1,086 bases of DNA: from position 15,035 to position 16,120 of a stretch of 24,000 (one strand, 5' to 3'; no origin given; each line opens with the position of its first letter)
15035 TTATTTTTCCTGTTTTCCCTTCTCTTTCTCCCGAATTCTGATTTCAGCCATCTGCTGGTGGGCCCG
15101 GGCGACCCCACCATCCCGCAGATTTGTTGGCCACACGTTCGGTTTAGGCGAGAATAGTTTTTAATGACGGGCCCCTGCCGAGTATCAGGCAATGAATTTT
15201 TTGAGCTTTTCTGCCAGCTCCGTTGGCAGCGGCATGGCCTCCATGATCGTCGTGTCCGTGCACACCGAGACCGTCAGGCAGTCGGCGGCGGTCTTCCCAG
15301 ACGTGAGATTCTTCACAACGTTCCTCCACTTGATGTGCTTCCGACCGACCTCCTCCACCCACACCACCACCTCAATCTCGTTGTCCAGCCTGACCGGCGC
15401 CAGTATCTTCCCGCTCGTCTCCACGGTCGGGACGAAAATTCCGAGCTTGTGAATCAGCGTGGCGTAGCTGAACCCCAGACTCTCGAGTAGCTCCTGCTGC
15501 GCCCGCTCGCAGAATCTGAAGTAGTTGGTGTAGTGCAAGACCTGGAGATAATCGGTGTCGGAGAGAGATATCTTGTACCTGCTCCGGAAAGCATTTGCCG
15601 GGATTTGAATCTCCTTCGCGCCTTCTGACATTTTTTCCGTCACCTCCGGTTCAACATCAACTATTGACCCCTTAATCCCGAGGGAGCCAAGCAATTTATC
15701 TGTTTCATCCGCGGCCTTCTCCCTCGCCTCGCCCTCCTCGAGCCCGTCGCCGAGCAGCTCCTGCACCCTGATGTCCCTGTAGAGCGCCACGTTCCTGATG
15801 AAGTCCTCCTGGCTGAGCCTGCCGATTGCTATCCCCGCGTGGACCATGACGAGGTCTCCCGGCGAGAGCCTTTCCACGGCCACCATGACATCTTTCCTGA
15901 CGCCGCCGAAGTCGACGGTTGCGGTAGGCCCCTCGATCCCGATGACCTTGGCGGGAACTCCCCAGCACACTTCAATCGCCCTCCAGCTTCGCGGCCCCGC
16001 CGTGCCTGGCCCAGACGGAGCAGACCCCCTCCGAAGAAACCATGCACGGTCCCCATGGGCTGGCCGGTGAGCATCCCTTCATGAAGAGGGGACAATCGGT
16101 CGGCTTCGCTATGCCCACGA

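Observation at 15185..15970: hypC reads without a stop into a complete hotdog (4HBT/YbgC-type) thioesterase, inside the hypD-hypC operon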

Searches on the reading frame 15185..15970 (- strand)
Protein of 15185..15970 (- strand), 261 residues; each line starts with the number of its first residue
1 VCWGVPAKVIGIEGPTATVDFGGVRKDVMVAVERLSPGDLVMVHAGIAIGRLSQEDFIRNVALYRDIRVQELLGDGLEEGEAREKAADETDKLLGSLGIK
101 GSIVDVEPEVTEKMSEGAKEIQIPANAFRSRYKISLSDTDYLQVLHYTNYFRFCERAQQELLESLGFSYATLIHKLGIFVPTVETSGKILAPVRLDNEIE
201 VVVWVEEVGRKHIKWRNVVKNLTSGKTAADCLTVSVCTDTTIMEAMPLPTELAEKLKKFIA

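Call 3: search_protein_families(library=pfam, proteins=[window:15185-15970:-], max_evalue=0.01)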
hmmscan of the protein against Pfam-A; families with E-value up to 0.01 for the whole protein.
window:15185-15970:- (261 aa): 3 families
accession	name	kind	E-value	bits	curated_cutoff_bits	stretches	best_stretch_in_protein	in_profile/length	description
PF01455.23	HupF_HypC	-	3.6e-18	65.9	28.5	1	1-62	1-63/65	HupF/HypC family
PF13279.12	4HBT_2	-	7.8e-10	39.7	25.5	1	136-256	3-122/122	Thioesterase-like superfamily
PF03061.28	4HBT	-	1.1e-09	38.9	20.6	1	143-225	2-76/79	Thioesterase superfamily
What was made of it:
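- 15185..15970 (-): Whole hypC-thioesterase fusion ORF (261 aa plus stop at 15185-15187). Pfam HupF_HypC plus 4HBT_2/4HBT (call 3).
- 15188..15601 (-): YbgC/4HBT-type hotdog thioesterase domain, aa 124-261. Catalytic Asp140 codon at 15551-15553; invariant Cys154 at 15509-15511. Pfam (call 3).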

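Call 5: find_homologous_proteins(query=window:15185-15970:-, max_evalue=0.001)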
Query window:15185-15970:- (261 aa): 58 proteins with E <= 0.001 among 1557 candidates.
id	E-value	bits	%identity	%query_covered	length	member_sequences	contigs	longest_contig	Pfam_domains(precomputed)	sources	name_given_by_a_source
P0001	1.4e-167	573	100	100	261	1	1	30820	PF03061.29,PF01455.24,PF13279.13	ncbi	ncbi:MAG: HypC/HybG/HupF family hydrogenase formation chaperone [Candidatus Hadarchaeota archaeon]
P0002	2.1e-150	517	90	100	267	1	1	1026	PF03061.29,PF01455.24,PF13279.13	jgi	jgi:acyl-CoA thioester hydrolase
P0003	4.7e-148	510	88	99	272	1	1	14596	PF03061.29,PF01455.24,PF13279.13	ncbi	ncbi:MAG: HypC/HybG/HupF family hydrogenase formation chaperone [Candidatus Hadarchaeota archaeon]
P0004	1.2e-132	459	79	100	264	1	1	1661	PF03061.29,PF01455.24,PF13279.13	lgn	-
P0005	1.7e-130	452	78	100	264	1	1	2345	PF03061.29,PF01455.24,PF13279.13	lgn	-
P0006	5.6e-127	441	74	100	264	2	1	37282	PF03061.29,PF01455.24,PF13279.13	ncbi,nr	ncbi:MAG: HypC/HybG/HupF family hydrogenase formation chaperone [Candidatus Hodarchaeaceae archaeon]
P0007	1.3e-123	429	75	100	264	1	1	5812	PF03061.29,PF01455.24,PF13279.13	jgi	jgi:YbgC/YbaW family acyl-CoA thioester hydrolase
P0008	2.6e-121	422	72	100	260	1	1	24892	PF03061.29,PF01455.24,PF13279.13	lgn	-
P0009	9.0e-120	417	70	100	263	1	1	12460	PF03061.29,PF01455.24,PF13279.13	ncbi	-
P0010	3.5e-119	415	72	100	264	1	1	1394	PF03061.29,PF01455.24,PF13279.13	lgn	-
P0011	7.7e-116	404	69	100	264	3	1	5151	PF03061.29,PF01455.24,PF13279.13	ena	-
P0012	7.9e-115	401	69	100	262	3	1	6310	PF03061.29,PF01455.24,PF13279.13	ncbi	-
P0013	2.1e-114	399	69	100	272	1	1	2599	PF03061.29,PF01455.24,PF13279.13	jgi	-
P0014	7.3e-114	398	68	100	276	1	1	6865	PF03061.29,PF01455.24,PF13279.13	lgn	-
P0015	9.7e-114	397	70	98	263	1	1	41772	PF03061.29,PF01455.24,PF13279.13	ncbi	-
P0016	2.2e-113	396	70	100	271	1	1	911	PF03061.29,PF01455.24,PF13279.13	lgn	-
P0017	9.7e-113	394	67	100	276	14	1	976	PF01455.24,PF13279.13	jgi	jgi:acyl-CoA thioester hydrolase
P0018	1.4e-112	393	66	99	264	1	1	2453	PF03061.29,PF01455.24,PF13279.13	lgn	-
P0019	8.5e-111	387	66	100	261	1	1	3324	PF03061.29,PF01455.24,PF13279.13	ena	-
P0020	7.0e-110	385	67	100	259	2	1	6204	PF03061.29,PF01455.24,PF13279.13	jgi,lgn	jgi:acyl-CoA thioester hydrolase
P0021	2.7e-106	373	64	100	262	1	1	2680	PF03061.29,PF01455.24,PF13279.13,PF01643.24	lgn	-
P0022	1.4e-104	367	65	100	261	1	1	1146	PF03061.29,PF01455.24,PF13279.13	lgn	-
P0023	4.5e-94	333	57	100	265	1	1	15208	PF03061.29,PF01455.24,PF13279.13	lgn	-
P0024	3.6e-93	330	57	100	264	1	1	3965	PF03061.29,PF01455.24,PF13279.13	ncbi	ncbi:MAG: HypC/HybG/HupF family hydrogenase formation chaperone [Candidatus Hadarchaeales archaeon]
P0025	7.2e-93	329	56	100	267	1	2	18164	PF03061.29,PF01455.24,PF13279.13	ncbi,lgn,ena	-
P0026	2.2e-91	324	58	99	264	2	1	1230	PF03061.29,PF01455.24,PF13279.13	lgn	-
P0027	1.2e-90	322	55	99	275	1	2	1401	PF03061.29,PF01455.24,PF13279.13,PF01643.24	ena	-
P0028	1.6e-90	321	56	98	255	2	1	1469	PF03061.29,PF01455.24,PF13279.13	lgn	-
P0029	6.3e-89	316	57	100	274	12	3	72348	PF03061.29,PF01455.24,PF13279.13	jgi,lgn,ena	-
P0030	1.2e-88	315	54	100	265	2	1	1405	PF03061.29,PF01455.24,PF13279.13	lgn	-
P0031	2.9e-88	314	54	100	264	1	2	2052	PF03061.29,PF01455.24,PF13279.13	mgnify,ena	mgnify:CR=1 FL=1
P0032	3.6e-87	310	56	100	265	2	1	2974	PF03061.29,PF01455.24,PF13279.13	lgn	-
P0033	4.4e-86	307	54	100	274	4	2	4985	PF03061.29,PF01455.24,PF13279.13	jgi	-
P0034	7.1e-86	306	53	100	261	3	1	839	PF03061.29,PF01455.24,PF13279.13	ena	-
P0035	7.4e-86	306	53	100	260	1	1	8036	PF03061.29,PF01455.24,PF13279.13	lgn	-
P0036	8.8e-85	302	53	100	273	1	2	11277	PF03061.29,PF01455.24,PF13279.13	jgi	-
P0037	5.3e-84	300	54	100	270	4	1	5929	PF03061.29,PF01455.24,PF13279.13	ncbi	ncbi:MAG: HypC/HybG/HupF family hydrogenase formation chaperone [Nitrososphaerota archaeon]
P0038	1.5e-81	292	51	100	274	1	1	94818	PF03061.29,PF01455.24,PF13279.13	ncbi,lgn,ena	-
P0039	1.8e-80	288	52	94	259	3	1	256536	PF03061.29,PF01455.24,PF13279.13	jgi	jgi:YbgC/YbaW family acyl-CoA thioester hydrolase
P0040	2.0e-77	278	51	100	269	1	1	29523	PF03061.29,PF01455.24,PF13279.13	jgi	-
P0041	3.4e-75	271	47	100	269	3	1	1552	PF03061.29,PF01455.24,PF13279.13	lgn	-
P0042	4.6e-70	254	46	99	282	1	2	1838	PF03061.29,PF01455.24,PF13279.13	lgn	-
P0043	9.0e-68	247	47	94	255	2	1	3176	PF03061.29,PF01455.24,PF13279.13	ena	-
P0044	3.2e-67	245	46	94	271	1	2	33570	PF03061.29,PF01455.24,PF13279.13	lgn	-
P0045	5.0e-67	244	43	100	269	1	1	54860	PF03061.29,PF01455.24,PF13279.13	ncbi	-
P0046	1.1e-66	243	44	100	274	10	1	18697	PF03061.29,PF01455.24,PF13279.13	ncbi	-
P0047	1.7e-66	242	44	100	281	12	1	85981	PF03061.29,PF01455.24,PF13279.13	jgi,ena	-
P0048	3.0e-66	242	42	100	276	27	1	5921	PF03061.29,PF01455.24,PF13279.13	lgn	-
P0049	1.4e-65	239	44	100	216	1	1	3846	PF03061.29,PF01455.24,PF13279.13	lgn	-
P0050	2.5e-65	239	44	98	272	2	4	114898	PF03061.29,PF01455.24,PF13279.13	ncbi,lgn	ncbi:MAG: HypC/HybG/HupF family hydrogenase formation chaperone [Sulfolobales archaeon]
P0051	2.6e-64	235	44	98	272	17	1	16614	PF03061.29,PF01455.24,PF13279.13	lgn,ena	-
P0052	4.0e-64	235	44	98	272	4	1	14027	PF03061.29,PF01455.24,PF13279.13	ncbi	ncbi:MAG: HypC/HybG/HupF family hydrogenase formation chaperone [Sulfolobales archaeon]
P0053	1.5e-62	229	44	97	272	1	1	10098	PF03061.29,PF01455.24,PF13279.13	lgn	-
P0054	2.4e-62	229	42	100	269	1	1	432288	PF03061.29,PF01455.24,PF13279.13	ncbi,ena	-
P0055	1.5e-59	220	42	98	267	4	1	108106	PF03061.29,PF01455.24,PF13279.13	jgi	-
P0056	4.5e-59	218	45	89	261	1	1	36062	PF03061.29,PF01455.24,PF13279.13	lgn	-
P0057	7.9e-59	217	63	56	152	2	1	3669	PF03061.29,PF13279.13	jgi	jgi:acyl-CoA thioester hydrolase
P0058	8.3e-58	214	42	97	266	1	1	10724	PF03061.29,PF01455.24,PF13279.13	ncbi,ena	-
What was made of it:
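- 56 full-length fusion clusters: call 5.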

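Call 15: find_related_loci(query=A1, collection=genome_contigs, flank=10000)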
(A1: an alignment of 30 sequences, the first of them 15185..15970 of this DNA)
Query A1 (261 aa) in genome_contigs; peptide patterns used: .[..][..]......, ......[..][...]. (x = any residue, [..] = any of these).
70 stretches matched a pattern; 25 encode a relative of the query (tblastn E <= 1e-3); 25 distinct loci.
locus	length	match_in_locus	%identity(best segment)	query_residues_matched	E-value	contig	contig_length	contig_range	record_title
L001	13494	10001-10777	88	1-259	9e-156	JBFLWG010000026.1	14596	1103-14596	MAG: Candidatus Hadarchaeota archaeon isolate MAG026 MAG026_26, whole genome shotgun sequence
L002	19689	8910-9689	74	1-260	1e-135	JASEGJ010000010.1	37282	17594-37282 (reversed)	MAG: Candidatus Hodarchaeaceae archaeon isolate Yes49-31 NODE_10_length_37282_cov_19.960781, whole genome shotgun sequen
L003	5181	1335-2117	69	1-261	1e-124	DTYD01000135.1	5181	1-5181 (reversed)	MAG TPA_asm: Hadesarchaea archaeon isolate UWMA-0211 k99_519092, whole genome shotgun sequence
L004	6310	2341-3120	69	1-261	4e-122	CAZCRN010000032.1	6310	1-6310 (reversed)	MAG TPA_asm: Candidatus Hadarchaeota archaeon isolate binchicken_co375_26 genome assembly, contig: NODE_5939_length_6310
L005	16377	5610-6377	70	1-257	1e-116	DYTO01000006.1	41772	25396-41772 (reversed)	MAG TPA_asm: Candidatus Hadarchaeum sp. isolate DR5_53_9 Afr_mines_DR5_92_length_41772_cov_3_562528, whole genome shotgu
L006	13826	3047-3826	56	1-260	6e-99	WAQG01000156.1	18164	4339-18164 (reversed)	MAG: Candidatus Geoarchaeota archaeon isolate S146_104_esom k151_549878, whole genome shotgun sequence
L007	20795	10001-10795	55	1-260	3e-94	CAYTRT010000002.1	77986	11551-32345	MAG TPA_asm: uncultured Nitrososphaeria archaeon isolate SRP104967_co1_41 genome assembly, contig: NODE_72_length_77986_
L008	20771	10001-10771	53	1-260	7e-91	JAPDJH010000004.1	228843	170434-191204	MAG: Hadesarchaea archaeon isolate S4B4_HD70 c_000000000017, whole genome shotgun sequence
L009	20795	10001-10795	54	1-261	9e-91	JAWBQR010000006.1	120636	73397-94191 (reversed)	MAG: Nitrososphaerota archaeon isolate JZ-1_201705_bins_35 JZ-1_201705_bins_35_scaffold_6, whole genome shotgun sequence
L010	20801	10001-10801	51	1-260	4e-89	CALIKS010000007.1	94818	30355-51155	MAG: uncultured archaeon isolate S1_Bin_MAXBIN__124_sub_1 genome assembly, contig: c_000002014974, whole genome shotgun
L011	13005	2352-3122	56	1-261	2e-88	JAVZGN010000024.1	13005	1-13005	MAG: Candidatus Hadarchaeales archaeon isolate DRTY-6_201808_bins_36 DRTY-6_201808_bins_36_scaffold_24, whole genome sho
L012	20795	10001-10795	46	1-261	7e-79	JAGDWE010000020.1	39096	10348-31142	MAG: Desulfurococcales archaeon isolate KUA_Bin17 NODE_170_length_39096_cov_12.427269, whole genome shotgun sequence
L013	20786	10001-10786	48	1-260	1e-77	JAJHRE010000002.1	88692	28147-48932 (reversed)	MAG: Desulfurococcaceae archaeon isolate Bin S28 scaffold_34_c1, whole genome shotgun sequence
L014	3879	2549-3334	45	1-260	1e-73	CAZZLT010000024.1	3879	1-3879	MAG TPA_asm: uncultured Desulfurococcaceae archaeon isolate binchicken_co25_114 genome assembly, contig: k141_127553, wh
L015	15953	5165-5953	43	1-260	5e-72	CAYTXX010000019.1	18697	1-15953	MAG TPA_asm: uncultured Desulfurococcaceae archaeon isolate SRP104967_co1_105 genome assembly, contig: NODE_985_length_1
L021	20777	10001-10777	44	1-257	8e-66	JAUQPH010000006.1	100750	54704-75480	MAG: Thermoproteota archaeon isolate GXS.bins.2.201912 NODE_134_length_100750_cov_50.002087, whole genome shotgun sequen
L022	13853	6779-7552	44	1-256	2e-65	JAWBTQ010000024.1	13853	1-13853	MAG: Sulfolobales archaeon isolate JZ-1_201709_bins_45 JZ-1_201709_bins_45_scaffold_24, whole genome shotgun sequence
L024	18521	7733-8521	43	1-260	9e-72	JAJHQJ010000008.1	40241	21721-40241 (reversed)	MAG: Desulfurococcaceae archaeon isolate Bin S11 scaffold_163_c1, whole genome shotgun sequence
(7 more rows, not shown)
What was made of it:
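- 24 GTDB species carry it: call 15.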

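Call 20: search_protein_families(library=pfam, proteins=[L021:7689-8813:-, L021:6853-7698:-, L021:6326-6856:-, L021:5619-6236:-, L021:4480-5619:-, L024:7204-7674:+, L021:11550-13598:+, L021:14056-15516:+, L021:15513-16778:-, L021:9574-9864:-], max_evalue=0.001)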
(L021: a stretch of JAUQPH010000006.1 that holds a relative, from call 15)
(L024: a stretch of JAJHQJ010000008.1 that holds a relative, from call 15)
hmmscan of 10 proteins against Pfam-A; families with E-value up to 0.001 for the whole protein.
L021:7689-8813:- (374 aa): 3 families
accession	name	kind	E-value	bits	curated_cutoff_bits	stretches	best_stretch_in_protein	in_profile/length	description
PF01855.24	POR_N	-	8.2e-60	202.8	27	1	15-237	2-217/231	Pyruvate flavodoxin/ferredoxin oxidoreductase, thiamine diP-bdg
PF17147.9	PFOR_II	-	7.3e-11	42.8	27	1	274-352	2-87/102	Pyruvate:ferredoxin oxidoreductase core domain II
PF02780.25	Transketolase_C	-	7.8e-06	26.3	25.9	1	273-333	10-70/124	Transketolase, C-terminal domain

L021:6853-7698:- (281 aa): 1 family
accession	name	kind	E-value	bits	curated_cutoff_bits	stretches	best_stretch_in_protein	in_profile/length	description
PF02775.26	TPP_enzyme_C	-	3.3e-32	111.8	21.9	1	68-204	22-151/151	Thiamine pyrophosphate enzyme, C-terminal TPP binding domain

L021:6326-6856:- (176 aa): 1 family
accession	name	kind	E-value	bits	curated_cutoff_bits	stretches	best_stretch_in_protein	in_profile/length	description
PF01558.24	POR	-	4.4e-27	95.8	27.4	1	11-171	1-169/173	Pyruvate ferredoxin/flavodoxin oxidoreductase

L021:5619-6236:- (205 aa): 1 family
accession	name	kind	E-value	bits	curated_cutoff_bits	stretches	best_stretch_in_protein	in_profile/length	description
PF00085.26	Thioredoxin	-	0.00025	21.5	23.5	1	33-127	18-101/103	Thioredoxin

L021:4480-5619:- (379 aa): 0 families

L024:7204-7674:+ (156 aa): 0 families

L021:11550-13598:+ (682 aa): 1 family
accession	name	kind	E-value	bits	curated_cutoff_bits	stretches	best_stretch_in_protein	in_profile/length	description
PF03030.21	H_PPase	-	2.3e-233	777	29.7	1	14-674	3-644/645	Inorganic H+ pyrophosphatase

L021:14056-15516:+ (486 aa): 5 families
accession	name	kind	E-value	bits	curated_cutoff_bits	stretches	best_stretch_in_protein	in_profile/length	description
PF02568.20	ThiI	-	1.3e-42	146.1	20.5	1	172-361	1-191/197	Thiamine biosynthesis protein (ThiI)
PF02926.22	THUMP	-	1.1e-13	51.9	20.6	1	84-157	2-80/84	THUMP domain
PF00581.25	Rhodanese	-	1.2e-11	45.3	22.2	1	407-474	14-99/102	Rhodanese-like domain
PF22025.1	ThiI_fer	-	1.3e-08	35.6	25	1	14-76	8-72/72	ThiI ferredoxin-like domain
PF06508.19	QueC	-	0.00022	21.2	22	0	176-227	1-50/210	Queuosine biosynthesis protein QueC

L021:15513-16778:- (421 aa): 6 families
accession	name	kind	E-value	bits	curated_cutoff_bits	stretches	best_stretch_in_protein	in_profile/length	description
PF10996.14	Beta-Casp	-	6.2e-19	69.1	27.7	1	232-343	1-120/120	Beta-Casp domain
PF12706.13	Lactamase_B_2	-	2.2e-12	47.5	27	1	27-200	1-173/200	Beta-lactamase superfamily domain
PF07521.17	RMMBL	-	3.7e-10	40.1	21.6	1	354-411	3-63/63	Zn-dependent metallo-hydrolase RNA specificity domain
PF00753.33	Lactamase_B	-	1.9e-09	38.2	22.7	1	47-189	37-162/196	Metallo-beta-lactamase superfamily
PF16661.11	Lactamase_B_6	-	3.2e-09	36.9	27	1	24-176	4-172/193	Metallo-beta-lactamase superfamily domain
PF13483.12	Lactamase_B_3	-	1.9e-05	25.1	24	1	19-171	9-116/160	Beta-lactamase superfamily domain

L021:9574-9864:- (96 aa): 0 families

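Call 21: search_protein_families(library=pfam, proteins=[L007:2119-3480:+, L007:3477-5414:+, L007:5421-5849:+, L007:5846-6832:+, L007:6829-8289:+, L007:8296-8787:+, L007:14306-15589:+, L007:15586-16911:+, L007:16960-18567:-, L007:18647-19480:+], max_evalue=0.001)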
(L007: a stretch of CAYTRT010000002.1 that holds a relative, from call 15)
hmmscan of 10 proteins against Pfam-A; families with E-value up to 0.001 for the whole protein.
L007:2119-3480:+ (453 aa): 18 families
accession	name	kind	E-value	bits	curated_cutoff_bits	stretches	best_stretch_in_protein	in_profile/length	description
PF07992.20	Pyr_redox_2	-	1.9e-15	57.5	26.1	2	292-429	165-290/291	Pyridine nucleotide-disulphide oxidoreductase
PF00037.32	Fer4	-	5.8e-11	42.2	21.1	1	102-122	2-22/24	4Fe-4S binding domain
PF12838.12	Fer4_7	-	2.1e-09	38.2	27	2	107-185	1-52/52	4Fe-4S dicluster domain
PF12831.13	FAD_oxidored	-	6.4e-09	36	27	1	8-45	2-39/416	FAD dependent oxidoreductase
PF01266.30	DAO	-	2.2e-07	31.2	27.9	1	8-42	2-37/353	FAD dependent oxidoreductase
PF13450.12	NAD_binding_8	-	3.3e-07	30.9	21.9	1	10-56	1-47/68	NAD(P)-binding Rossmann-like domain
PF13183.11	Fer4_8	-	7.7e-07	30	27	1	99-122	41-68/68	4Fe-4S dicluster domain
PF00890.30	FAD_binding_2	-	1.3e-06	28.3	20.4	1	8-44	2-38/414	FAD binding domain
PF13237.11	Fer4_10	-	3.2e-06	27.4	25.5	1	103-132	4-22/53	4Fe-4S dicluster domain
PF13187.11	Fer4_9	-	3.8e-06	27.3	27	0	85-121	34-50/52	4Fe-4S dicluster domain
PF12837.12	Fer4_6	-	7.9e-06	26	25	0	105-122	6-23/24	4Fe-4S binding domain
PF03486.20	HI0933_like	-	8.9e-06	25.8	50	1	8-45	3-40/244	HI0933-like protein Rossmann domain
PF12797.12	Fer4_2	-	1.1e-05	25.5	24.5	1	101-120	3-22/22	4Fe-4S binding domain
PF13484.11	Fer4_16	-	6.2e-05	24.1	30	0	107-133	1-27/66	4Fe-4S double cluster binding domain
PF00070.33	Pyr_redox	-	7.4e-05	23.6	22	0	8-89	2-70/82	Pyridine nucleotide-disulphide oxidoreductase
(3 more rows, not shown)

L007:3477-5414:+ (645 aa): 21 families
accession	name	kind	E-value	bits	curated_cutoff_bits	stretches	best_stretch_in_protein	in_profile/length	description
PF00037.32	Fer4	-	3.8e-22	77.6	21.1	3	571-593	2-24/24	4Fe-4S binding domain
PF12838.12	Fer4_7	-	6.7e-19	68.5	27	1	576-624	1-52/52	4Fe-4S dicluster domain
PF13187.11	Fer4_9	-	8.2e-16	58.2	27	2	576-625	1-52/52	4Fe-4S dicluster domain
PF13237.11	Fer4_10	-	9.7e-16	57.9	25.5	2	572-621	4-53/53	4Fe-4S dicluster domain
PF12837.12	Fer4_6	-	1e-15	57.2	25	1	570-592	2-24/24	4Fe-4S binding domain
PF12797.12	Fer4_2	-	2.1e-14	52.8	24.5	1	283-302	2-21/22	4Fe-4S binding domain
PF07992.20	Pyr_redox_2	-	3.2e-13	50.2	26.1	1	147-221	4-77/291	Pyridine nucleotide-disulphide oxidoreductase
PF13484.11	Fer4_16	-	5.2e-13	50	30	0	576-593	1-18/66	4Fe-4S double cluster binding domain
PF14697.11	Fer4_21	-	1.9e-12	47.5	35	3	570-624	1-56/59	4Fe-4S dicluster domain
PF12800.12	Fer4_4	-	4.3e-10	39.5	24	0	290-303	3-16/17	4Fe-4S binding domain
PF13183.11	Fer4_8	-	5.9e-09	36.8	27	0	242-269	3-31/68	4Fe-4S dicluster domain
PF25160.1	LdpA_Fe-S-bd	-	1.3e-08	34.9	27.6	1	583-629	9-47/49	LdpA Fe-S cluster-binding domain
PF13534.11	Fer4_17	-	5.3e-07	30.5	22.2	0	240-257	42-59/61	4Fe-4S dicluster domain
PF13450.12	NAD_binding_8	-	1.3e-06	29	21.9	1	148-183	1-36/68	NAD(P)-binding Rossmann-like domain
PF12831.13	FAD_oxidored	-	1.5e-06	28.2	27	1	147-190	3-48/416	FAD dependent oxidoreductase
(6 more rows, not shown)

L007:5421-5849:+ (142 aa): 1 family
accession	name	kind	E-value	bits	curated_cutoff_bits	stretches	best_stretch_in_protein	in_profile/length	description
PF02662.21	FlpD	-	7.8e-56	187.8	22.3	1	10-133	1-123/123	Methyl-viologen-reducing hydrogenase, delta subunit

L007:5846-6832:+ (328 aa): 1 family
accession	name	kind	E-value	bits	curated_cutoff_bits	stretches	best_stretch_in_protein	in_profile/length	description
PF01058.29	Oxidored_q6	-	1.5e-25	89.8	27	1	15-182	1-127/128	NADH ubiquinone oxidoreductase, 20 Kd subunit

L007:6829-8289:+ (486 aa): 1 family
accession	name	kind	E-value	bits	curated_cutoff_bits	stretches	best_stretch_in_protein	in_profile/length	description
PF00374.24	NiFeSe_Hases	-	3.4e-38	132.3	25.8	2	39-117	1-79/508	Nickel-dependent hydrogenase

L007:8296-8787:+ (163 aa): 1 family
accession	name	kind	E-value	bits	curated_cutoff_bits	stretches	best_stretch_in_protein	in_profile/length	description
PF01750.23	HycI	-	7.2e-08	32.8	23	1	44-143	26-126/130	Hydrogenase maturation protease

L007:14306-15589:+ (427 aa): 1 family
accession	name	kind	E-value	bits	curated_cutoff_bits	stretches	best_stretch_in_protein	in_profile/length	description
PF02608.20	Bmp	-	6e-32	111.3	24.1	1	58-325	2-258/301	ABC transporter substrate-binding protein PnrA-like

L007:15586-16911:+ (441 aa): 2 families
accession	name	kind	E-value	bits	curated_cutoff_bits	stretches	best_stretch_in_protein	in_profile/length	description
PF01979.26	Amidohydro_1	-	2e-48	165.9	25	1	57-405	1-345/345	Amidohydrolase family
PF07969.17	Amidohydro_3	-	2.8e-19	70.4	29.7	1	281-405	355-471/472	Amidohydrolase family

L007:16960-18567:- (535 aa): 2 families
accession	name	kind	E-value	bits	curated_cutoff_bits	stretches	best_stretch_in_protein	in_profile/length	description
PF04055.27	Radical_SAM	-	3.2e-32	112.4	29.5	1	119-277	1-165/166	Radical SAM superfamily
PF23545.1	Zn_ribbon_HMPTM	-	1.4e-19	69.8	27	1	27-69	2-44/45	HMPTM N-terminal zinc ribbon domain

L007:18647-19480:+ (277 aa): 1 family
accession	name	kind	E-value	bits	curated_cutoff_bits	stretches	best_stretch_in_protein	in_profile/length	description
PF04414.18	tRNA_deacylase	-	3.4e-51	174.1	33.6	1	72-274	5-205/205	D-aminoacyl-tRNA deacylase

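Call 25: find_encoding_contigs(protein=P0057, flank=10000, max_places=6)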
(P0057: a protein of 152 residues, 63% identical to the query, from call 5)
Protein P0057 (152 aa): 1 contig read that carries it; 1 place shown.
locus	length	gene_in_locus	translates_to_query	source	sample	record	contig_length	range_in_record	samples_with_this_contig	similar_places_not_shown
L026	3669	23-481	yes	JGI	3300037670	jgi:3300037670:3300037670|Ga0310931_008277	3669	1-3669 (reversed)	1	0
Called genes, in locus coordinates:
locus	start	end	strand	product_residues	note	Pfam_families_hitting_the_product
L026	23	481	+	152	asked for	PF13279:4HBT_2, PF03061:4HBT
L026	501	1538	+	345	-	PF00586:AIRS, PF02769:AIRS_C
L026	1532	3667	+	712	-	?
